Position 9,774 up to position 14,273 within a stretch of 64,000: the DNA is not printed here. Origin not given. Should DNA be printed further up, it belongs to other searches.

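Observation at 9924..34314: Candidate envelope-megaprotein production locus: AglB fusion, coupled subtilase, beta-helix adhesin, STAND-like regulator, MBL hydrolase, TSP3/propeller megaprotein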

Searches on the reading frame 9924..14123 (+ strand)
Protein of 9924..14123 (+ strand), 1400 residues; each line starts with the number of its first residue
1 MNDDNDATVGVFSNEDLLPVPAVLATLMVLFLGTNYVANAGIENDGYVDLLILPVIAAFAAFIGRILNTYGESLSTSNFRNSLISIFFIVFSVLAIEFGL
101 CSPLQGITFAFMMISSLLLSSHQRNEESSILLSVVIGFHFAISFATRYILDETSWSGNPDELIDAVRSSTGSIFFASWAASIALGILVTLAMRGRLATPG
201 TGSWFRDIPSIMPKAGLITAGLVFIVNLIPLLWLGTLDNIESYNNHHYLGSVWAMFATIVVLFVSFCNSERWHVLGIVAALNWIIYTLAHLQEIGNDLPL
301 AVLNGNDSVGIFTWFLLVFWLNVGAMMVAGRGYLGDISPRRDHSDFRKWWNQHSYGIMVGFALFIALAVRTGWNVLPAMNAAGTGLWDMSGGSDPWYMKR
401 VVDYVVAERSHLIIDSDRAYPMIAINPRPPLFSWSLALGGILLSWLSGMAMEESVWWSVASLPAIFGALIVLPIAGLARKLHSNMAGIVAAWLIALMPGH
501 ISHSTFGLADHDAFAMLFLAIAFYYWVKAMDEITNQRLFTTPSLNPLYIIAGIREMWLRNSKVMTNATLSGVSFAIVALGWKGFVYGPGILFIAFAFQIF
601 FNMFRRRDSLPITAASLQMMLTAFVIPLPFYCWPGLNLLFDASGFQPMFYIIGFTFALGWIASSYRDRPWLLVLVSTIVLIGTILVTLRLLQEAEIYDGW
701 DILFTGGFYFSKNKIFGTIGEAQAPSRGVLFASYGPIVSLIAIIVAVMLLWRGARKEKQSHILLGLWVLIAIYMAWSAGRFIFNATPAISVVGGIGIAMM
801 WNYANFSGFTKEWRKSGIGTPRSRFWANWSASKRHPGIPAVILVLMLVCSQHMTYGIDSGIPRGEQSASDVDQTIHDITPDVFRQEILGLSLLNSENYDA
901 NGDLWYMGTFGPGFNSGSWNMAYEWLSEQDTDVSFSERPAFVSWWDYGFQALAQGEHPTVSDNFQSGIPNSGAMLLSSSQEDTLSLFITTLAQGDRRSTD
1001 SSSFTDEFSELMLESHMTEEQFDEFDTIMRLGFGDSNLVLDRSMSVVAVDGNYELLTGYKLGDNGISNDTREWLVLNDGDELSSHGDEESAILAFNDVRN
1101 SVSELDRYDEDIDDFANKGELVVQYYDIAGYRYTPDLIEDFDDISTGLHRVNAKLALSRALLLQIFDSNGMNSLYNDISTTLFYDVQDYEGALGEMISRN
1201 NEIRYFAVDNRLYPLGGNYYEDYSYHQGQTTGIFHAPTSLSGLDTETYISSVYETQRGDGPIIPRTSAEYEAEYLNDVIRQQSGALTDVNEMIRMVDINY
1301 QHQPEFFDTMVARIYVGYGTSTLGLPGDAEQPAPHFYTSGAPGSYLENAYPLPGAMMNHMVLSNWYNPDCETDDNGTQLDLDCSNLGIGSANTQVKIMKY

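Call 20: search_solved_structures(query=window:9924-14123:+, max_evalue=0.01, show_alignments=2)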
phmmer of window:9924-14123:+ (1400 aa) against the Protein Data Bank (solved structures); distinct sequences matched with E-value up to 0.01: 10.
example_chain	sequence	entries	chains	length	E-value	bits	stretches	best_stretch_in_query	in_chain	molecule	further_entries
3waj_A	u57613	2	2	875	3.5e-10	41.2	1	345-652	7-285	Transmembrane oligosaccharyl transferase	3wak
5gmy_A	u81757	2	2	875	3.5e-10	41.2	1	345-652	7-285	Transmembrane oligosaccharyl transferase, putative | Dolichyl-phosphooligosaccharide-protein glycotransferase 3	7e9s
6c26_A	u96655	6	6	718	1.3e-06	29.3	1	394-531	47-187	Dolichyl-diphosphooligosaccharide--protein glycosyltransferase subunit STT3 | Dolichyl-diphosphooligosaccharide--protein glycotransferase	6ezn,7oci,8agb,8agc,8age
6s7t_A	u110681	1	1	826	1.2e-05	26.1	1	459-530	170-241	Dolichyl-diphosphooligosaccharide--protein glycosyltransferase subunit STT3B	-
6ftg_5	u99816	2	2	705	2.2e-05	25.2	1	463-530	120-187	Dolichyl-diphosphooligosaccharide--protein glycosyltransferase subunit STT3A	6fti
6ftj_5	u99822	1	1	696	2.2e-05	25.2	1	463-530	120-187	Dolichyl-diphosphooligosaccharide--protein glycosyltransferase subunit STT3A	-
6s7o_A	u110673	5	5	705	2.7e-05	25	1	463-530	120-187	Dolichyl-diphosphooligosaccharide--protein glycosyltransferase subunit STT3A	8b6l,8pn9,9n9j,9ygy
3vgp_A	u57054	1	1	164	0.00061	20.5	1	917-985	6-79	Transmembrane oligosaccharyl transferase, putative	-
3vu0_A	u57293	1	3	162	0.0008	20.1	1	918-986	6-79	Putative uncharacterized protein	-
8i9p_Lh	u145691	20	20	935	0.00097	19.8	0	919-964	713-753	dolichyl-diphosphooligosaccharide--protein glycotransferase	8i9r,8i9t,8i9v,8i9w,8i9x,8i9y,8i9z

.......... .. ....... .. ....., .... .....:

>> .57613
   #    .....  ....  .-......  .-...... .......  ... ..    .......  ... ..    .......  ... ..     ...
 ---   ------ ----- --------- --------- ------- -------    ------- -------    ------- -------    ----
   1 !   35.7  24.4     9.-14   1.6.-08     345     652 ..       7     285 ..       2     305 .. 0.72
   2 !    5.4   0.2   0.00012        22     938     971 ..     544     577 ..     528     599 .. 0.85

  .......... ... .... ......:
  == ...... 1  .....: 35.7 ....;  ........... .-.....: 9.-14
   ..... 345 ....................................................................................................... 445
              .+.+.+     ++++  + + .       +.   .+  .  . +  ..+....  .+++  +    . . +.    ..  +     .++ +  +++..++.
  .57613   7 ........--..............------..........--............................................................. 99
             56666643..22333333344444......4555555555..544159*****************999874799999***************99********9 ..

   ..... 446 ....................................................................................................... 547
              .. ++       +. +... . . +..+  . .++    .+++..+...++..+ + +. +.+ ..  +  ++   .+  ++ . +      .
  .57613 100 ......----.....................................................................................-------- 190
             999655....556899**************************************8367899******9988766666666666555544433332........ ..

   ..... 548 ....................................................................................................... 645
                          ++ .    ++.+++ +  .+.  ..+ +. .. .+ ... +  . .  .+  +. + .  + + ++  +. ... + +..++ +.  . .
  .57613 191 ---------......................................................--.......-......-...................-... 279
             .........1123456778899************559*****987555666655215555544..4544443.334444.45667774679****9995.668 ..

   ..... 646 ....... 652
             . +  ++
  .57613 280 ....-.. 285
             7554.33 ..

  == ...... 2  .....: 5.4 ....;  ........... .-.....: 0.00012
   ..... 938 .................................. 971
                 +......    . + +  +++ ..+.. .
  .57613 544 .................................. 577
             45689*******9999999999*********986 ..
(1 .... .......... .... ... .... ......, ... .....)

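Call 65: predict_structure(alignment_id=A2)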
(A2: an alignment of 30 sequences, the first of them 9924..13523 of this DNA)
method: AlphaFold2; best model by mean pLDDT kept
length: 1200 residues; sequences in the alignment: 30
mean_pLDDT: 69.2   pTM: 0.65
mean pLDDT of the five models: 69.2, 66.5, 65.7, 64.4, 54.0
residues with pLDDT >= 90: 115; 70-90: 594; 50-70: 232; < 50: 259
segments of 3 or more residues with pLDDT < 50: 1-13, 71-75, 374-397, 408-430, 498-511, 581-586, 634-636, 702-733, 852-933, 938-977, 1112-1114, 1144-1146
pLDDT, mean of each block of 10 residues (from residue 1): 35 61 89 77 62 90 78 57 86 87 89 91 87 93 84 75 74 90 92 81 75 77 93 87 80 86 85 79 82 69 62 76 76 63 78 89 84 49 34 43 52 32 38 66 79 72 78 90 89 67 35 72 89 80 82 89 92 76 50 75 76 89 79 55 62 81 71 65 68 54 42 30 37 60 86 82 82 60 69 86 73 63 63 72 63 39 36 40 39 36 26 32 44 48 37 33 28 45 74 72 80 87 89 83 86 87 83 86 87 85 66 54 80 70 58 82 86 79 65 57
secondary structure, 60 per line:
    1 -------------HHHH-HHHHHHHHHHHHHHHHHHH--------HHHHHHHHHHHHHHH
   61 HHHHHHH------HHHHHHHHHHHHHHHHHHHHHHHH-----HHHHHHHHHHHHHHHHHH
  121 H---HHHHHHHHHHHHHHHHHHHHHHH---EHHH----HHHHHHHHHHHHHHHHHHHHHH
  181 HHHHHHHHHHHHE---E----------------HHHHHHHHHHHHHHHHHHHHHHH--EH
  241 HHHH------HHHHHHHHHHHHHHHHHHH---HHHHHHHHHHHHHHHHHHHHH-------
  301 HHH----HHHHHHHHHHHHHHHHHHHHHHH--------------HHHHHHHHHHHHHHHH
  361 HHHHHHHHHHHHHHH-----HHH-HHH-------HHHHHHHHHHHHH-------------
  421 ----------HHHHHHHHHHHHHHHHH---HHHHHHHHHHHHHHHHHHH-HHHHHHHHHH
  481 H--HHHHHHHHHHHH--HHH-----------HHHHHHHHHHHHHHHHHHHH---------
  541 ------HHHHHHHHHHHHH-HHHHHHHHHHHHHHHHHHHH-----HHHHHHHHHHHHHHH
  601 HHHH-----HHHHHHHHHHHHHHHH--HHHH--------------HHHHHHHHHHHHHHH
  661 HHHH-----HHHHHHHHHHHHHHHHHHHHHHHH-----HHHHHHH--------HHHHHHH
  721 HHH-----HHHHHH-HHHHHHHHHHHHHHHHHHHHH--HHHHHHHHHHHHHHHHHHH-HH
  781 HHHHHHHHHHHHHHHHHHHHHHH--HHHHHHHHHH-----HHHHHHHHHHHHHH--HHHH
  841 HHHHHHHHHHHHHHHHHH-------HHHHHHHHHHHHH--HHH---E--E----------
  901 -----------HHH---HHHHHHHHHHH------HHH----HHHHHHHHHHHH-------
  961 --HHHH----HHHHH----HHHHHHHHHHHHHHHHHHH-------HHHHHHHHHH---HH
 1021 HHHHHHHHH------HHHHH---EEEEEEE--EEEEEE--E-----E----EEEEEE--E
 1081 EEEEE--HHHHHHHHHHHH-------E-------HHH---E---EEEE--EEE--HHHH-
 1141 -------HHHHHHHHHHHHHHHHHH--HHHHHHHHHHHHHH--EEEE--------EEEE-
elements in order (helices of 4 or more, strands of 3 or more residues): H14-17 H19-37 H46-67 H74-97 H103-121 H125-147 H159-192 H214-236 H240-244 H251-269 H273-293 H308-330 H345-375 H395-407 H431-447 H451-469 H471-481 H484-495 H512-531 H547-559 H561-580 H586-604 H610-625 H628-631 H646-664 H670-693 H699-705 H714-723 H729-734 H736-756 H759-777 H779-803 H806-815 H821-834 H837-858 H866-878 H918-928 H942-953 H963-966 H971-975 H980-998 H1006-1015 H1019-1029 H1036-1040 E1044-1050 E1053-1058 E1072-1077 E1080-1085 H1088-1099 E1125-1128 E1131-1133 H1136-1139 H1148-1165 H1168-1181 E1184-1187 E1196-1199
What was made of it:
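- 9924..10955 (+): AglB aa 1-344: extra N-terminal membrane domain of about 8-9 helices. It is absent from canonical AglB and from the 2,000-2,800-aa 'tier-2' giant AglBs. The AF2 model shows helices 14-330 with mostly pLDDT 75-93 (call 65).
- On AglB/STT3 oligosaccharyltransferase (GT66): The AF2 pLDDT is below 50 here (call 65).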

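Call 69: fold_search(model_id=the predicted structure, library=pdb)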
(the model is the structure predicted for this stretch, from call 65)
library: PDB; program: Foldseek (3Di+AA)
matches with E <= 10: 133; with E <= 0.001: 17
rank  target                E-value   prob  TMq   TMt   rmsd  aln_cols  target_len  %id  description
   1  8b6l_I                1.3e-08  1.00  0.32  0.51   9.0       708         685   15  Subtomogram average of the human Sec61-TRAP-OSTA-translocon (released 2022-12-07)
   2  9n9j_I                2.4e-08  1.00  0.32  0.51  11.5       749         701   13  Structure of a GRP94 folding intermediate engaged with a CCDC134- and FKBP11-bound secretory translocon (released 2025-11-19)
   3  8agc_A                1.1e-07  1.00  0.33  0.53   9.9       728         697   14  Structure of yeast oligosaccharylransferase complex with lipid-linked oligosaccharide and non-acceptor peptide bound (released 2022-12-07)
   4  7e9s_A                2.4e-07  1.00  0.32  0.42  13.2       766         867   16  Archaeal oligosaccharyltransferase AglB from Archaeoglobus fulgidus in complex with an inhibitory peptide and a dolich (released 2021-09-08)
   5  3wak                  2.8e-07  1.00  0.30  0.41  11.6       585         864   16  Crystal structure of the Archaeoglobus fulgidus oligosaccharyltransferase (O29867_ARCFU) in the apo form (released 2013-10-30)
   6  6s7t_A                2.8e-07  1.00  0.32  0.50  10.0       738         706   14  Cryo-EM structure of human oligosaccharyltransferase complex OST-B (released 2019-12-18)
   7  6ezn_F                3.7e-07  1.00  0.26  0.45  10.3       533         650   15  Cryo-EM structure of the yeast oligosaccharyltransferase (OST) complex (released 2018-01-17)
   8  8pn9_A                4.0e-07  1.00  0.31  0.53  10.0       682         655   14  Structure of human oligosaccharyltransferase OST-A complex bound to NGI-1 (released 2024-05-08)
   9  5gmy_A                4.3e-07  1.00  0.28  0.38  12.4       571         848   14  Crystal structure of the Archaeoglobus fulgidus oligosaccharyltransferase (O29867_ARCFU) tethered with an acceptor pep (released 2017-02-01)
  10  7oci_F                7.5e-07  1.00  0.29  0.50   9.5       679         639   14  Cryo-EM structure of yeast Ost6p containing oligosaccharyltransferase complex (released 2022-02-16)
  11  8age_A                9.8e-07  1.00  0.26  0.46   9.1       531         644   14  Structure of yeast oligosaccharylransferase complex with acceptor peptide bound (released 2022-12-07)
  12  6s7o_A                1.2e-06  1.00  0.27  0.46   9.3       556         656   14  Cryo-EM structure of human oligosaccharyltransferase complex OST-A (released 2019-12-18)
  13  3waj                  1.4e-06  1.00  0.26  0.38  12.5       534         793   17  Crystal structure of the Archaeoglobus fulgidus oligosaccharyltransferase (O29867_ARCFU) complex with Zn and sulfate (released 2013-10-30)
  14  8agb_A                4.2e-06  1.00  0.25  0.44  10.1       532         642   14  Structure of yeast oligosaccharylransferase complex with lipid-linked oligosaccharide bound (released 2022-12-07)
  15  6ftg_5                1.1e-05  1.00  0.28  0.48   6.4       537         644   14  Subtomogram average of OST-containing ribosome-translocon complexes from canine rough microsomal membranes (released 2018-03-21)
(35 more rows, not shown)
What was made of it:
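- Checked: The AF2 model's best Foldseek matches are STT3A, Stt3 and AfAglB (calls 65, 69).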
